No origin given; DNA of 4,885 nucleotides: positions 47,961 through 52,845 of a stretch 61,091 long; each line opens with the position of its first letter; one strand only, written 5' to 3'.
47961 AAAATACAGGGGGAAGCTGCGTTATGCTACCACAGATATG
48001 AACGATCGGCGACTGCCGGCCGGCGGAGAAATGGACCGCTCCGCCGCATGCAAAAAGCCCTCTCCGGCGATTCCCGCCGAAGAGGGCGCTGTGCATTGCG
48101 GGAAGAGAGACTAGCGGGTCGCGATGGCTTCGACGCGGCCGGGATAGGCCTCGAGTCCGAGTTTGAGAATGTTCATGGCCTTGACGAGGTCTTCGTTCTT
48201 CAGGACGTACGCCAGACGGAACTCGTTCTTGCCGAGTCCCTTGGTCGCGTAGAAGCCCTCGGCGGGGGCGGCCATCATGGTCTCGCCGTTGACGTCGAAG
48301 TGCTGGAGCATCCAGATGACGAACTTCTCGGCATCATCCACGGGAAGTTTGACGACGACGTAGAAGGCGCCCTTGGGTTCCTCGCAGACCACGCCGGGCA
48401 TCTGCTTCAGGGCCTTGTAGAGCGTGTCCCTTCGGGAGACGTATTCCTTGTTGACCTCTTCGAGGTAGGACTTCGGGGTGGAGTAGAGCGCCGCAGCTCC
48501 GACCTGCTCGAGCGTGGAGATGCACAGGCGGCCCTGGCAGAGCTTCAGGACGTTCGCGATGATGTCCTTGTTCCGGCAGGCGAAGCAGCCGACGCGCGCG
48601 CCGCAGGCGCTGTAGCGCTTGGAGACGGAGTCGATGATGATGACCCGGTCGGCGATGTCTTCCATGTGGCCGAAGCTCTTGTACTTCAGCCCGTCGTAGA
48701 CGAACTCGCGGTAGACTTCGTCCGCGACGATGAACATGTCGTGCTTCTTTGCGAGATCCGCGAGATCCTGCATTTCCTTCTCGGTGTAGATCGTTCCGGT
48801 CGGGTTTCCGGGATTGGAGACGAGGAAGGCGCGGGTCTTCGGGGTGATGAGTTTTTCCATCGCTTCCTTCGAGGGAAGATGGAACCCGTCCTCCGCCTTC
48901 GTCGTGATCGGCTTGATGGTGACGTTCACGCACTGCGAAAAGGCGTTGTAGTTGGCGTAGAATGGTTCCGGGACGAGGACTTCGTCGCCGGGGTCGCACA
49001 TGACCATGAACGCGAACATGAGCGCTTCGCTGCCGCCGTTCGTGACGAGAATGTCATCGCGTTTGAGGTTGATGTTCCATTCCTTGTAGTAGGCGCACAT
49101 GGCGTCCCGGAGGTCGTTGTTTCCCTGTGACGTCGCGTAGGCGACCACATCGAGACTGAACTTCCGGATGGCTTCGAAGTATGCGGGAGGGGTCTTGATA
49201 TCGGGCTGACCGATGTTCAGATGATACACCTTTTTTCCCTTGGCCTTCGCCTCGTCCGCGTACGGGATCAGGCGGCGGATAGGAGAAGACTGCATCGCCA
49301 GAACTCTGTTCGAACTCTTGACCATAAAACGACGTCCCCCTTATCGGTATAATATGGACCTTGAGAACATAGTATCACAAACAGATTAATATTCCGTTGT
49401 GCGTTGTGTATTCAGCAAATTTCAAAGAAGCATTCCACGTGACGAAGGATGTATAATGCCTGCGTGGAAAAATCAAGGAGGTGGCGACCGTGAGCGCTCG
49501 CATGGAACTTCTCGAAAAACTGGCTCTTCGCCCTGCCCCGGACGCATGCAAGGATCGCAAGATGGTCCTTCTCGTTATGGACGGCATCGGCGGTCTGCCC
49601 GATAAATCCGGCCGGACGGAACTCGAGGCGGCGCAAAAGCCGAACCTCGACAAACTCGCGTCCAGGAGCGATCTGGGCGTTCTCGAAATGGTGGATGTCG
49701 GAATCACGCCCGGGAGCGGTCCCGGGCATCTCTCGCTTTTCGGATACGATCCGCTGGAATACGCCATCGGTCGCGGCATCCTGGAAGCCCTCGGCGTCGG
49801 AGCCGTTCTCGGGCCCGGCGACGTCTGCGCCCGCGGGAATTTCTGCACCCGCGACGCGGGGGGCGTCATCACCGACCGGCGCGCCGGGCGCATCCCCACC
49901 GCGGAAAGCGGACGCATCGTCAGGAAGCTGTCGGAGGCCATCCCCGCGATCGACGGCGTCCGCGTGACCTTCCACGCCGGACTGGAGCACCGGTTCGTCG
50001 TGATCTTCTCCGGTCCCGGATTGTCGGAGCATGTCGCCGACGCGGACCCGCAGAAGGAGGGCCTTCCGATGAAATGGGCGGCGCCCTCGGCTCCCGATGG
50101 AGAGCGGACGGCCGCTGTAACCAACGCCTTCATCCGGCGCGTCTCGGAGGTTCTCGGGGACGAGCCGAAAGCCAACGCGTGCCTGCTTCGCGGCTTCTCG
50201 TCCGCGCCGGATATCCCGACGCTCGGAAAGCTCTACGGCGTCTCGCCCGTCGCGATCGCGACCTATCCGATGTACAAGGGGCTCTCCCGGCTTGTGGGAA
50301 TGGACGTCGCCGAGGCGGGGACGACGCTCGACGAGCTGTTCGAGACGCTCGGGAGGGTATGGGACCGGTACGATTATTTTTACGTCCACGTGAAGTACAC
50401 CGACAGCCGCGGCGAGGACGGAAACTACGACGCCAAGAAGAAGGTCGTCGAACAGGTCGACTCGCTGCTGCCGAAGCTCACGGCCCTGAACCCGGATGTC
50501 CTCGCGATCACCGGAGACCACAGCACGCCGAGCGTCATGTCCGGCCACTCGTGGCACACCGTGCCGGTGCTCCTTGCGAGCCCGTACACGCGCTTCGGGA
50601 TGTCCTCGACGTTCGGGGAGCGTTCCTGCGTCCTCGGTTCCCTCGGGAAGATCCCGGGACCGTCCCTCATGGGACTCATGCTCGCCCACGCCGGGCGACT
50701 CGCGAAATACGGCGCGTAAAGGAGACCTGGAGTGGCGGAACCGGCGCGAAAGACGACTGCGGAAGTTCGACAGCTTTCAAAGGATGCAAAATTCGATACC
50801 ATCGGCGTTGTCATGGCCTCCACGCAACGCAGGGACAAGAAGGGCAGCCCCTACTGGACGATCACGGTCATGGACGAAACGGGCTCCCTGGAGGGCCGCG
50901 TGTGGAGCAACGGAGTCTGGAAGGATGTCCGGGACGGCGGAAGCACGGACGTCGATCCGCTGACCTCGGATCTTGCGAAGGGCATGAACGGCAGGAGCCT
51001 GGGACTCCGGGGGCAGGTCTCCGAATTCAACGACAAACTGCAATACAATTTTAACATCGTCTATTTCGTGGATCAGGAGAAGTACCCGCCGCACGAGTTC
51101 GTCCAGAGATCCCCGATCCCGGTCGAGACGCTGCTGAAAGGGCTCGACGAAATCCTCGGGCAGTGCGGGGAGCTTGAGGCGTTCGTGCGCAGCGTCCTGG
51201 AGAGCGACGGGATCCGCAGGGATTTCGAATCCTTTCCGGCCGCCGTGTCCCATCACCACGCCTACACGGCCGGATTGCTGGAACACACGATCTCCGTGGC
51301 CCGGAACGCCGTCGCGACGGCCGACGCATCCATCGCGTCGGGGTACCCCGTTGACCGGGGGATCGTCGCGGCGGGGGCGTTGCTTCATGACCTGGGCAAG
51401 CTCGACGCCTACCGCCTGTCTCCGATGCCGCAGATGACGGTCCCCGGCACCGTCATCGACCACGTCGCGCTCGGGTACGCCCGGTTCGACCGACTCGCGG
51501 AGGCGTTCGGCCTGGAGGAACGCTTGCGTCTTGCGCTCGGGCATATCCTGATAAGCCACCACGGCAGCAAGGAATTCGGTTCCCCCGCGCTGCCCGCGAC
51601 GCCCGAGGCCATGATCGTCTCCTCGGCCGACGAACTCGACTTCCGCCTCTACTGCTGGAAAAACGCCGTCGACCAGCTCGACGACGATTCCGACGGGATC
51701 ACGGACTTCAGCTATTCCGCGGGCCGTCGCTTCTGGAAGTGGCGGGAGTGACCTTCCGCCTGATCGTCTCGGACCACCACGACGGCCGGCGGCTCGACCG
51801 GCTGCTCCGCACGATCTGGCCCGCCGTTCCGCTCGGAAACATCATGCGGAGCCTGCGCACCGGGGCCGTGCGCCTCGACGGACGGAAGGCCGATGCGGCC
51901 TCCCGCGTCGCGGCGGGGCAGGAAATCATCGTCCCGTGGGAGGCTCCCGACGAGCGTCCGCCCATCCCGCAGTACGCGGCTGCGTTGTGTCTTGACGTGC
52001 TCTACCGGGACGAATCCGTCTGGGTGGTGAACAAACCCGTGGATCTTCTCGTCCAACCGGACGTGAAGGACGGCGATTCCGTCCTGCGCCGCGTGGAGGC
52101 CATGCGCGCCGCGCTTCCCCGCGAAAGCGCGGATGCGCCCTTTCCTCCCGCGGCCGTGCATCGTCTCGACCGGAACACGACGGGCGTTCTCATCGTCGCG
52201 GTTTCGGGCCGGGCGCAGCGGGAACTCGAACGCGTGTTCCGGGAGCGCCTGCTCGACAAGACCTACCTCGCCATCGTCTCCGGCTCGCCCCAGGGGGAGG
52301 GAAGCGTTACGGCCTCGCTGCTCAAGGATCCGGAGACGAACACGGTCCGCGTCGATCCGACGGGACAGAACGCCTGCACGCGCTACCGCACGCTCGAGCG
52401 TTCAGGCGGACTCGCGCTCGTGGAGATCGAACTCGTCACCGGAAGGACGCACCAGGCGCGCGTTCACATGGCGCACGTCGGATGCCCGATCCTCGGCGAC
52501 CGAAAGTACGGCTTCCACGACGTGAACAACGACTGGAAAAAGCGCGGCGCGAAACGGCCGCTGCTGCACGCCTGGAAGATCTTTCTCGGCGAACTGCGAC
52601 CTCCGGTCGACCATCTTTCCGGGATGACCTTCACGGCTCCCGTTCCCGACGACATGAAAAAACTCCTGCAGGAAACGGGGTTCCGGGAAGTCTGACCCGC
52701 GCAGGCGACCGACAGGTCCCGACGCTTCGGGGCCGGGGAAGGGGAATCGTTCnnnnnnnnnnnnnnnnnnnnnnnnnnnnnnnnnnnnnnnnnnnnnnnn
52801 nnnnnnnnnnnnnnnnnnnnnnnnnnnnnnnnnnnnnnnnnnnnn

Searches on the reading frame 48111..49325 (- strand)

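Call 40: search_protein_families(library=pfam, proteins=[window:48111-49325:-], max_evalue=0.00001)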
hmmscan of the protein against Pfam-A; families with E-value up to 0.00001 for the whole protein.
window:48111-49325:- (404 aa): 4 families
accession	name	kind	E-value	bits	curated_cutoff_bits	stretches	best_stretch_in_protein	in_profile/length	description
PF00155.27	Aminotran_1_2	-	5.7e-55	187.4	19.7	1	32-346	2-329/361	Aminotransferase class I and II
PF01053.26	Cys_Met_Meta_PP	-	3.5e-08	32.8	27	1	92-205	70-176/381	Cys/Met metabolism PLP-dependent enzyme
PF00266.25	Aminotran_5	-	4.4e-07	29.6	21.5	1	85-204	56-177/371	Aminotransferase class-V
PF01041.23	DegT_DnrJ_EryC1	-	1.5e-06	28.2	19.8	1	92-202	42-145/360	DegT/DnrJ/EryC1/StrS aminotransferase family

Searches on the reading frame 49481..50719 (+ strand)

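Call 40: search_protein_families(library=pfam, proteins=[window:49481-50719:+], max_evalue=0.00001)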
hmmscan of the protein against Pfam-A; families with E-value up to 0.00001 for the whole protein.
window:49481-50719:+ (412 aa): 2 families
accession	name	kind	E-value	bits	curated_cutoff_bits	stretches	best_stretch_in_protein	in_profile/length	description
PF10143.14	PhosphMutase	-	1.4e-47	162.2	21.5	1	60-229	1-168/170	2,3-bisphosphoglycerate-independent phosphoglycerate mutase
PF01676.23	Metalloenzyme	-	3.8e-37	128.6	24.3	1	27-401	2-250/252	Metalloenzyme superfamily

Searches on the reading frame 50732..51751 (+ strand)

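Call 40: search_protein_families(library=pfam, proteins=[window:50732-51751:+], max_evalue=0.00001)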
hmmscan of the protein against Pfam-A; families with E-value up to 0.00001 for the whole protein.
window:50732-51751:+ (339 aa): 1 family
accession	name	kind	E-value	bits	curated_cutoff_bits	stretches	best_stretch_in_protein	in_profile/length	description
PF01966.28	HD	-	2.7e-10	41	22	1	183-303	2-114/116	HD domain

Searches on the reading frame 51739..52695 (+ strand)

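Call 40: search_protein_families(library=pfam, proteins=[window:51739-52695:+], max_evalue=0.00001)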
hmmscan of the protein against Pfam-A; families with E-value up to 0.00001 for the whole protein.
window:51739-52695:+ (318 aa): 1 family
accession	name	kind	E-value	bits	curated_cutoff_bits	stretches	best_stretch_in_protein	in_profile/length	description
PF00849.27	PseudoU_synth_2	-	8.3e-30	104.5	26.8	1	94-246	2-152/152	RNA pseudouridylate synthase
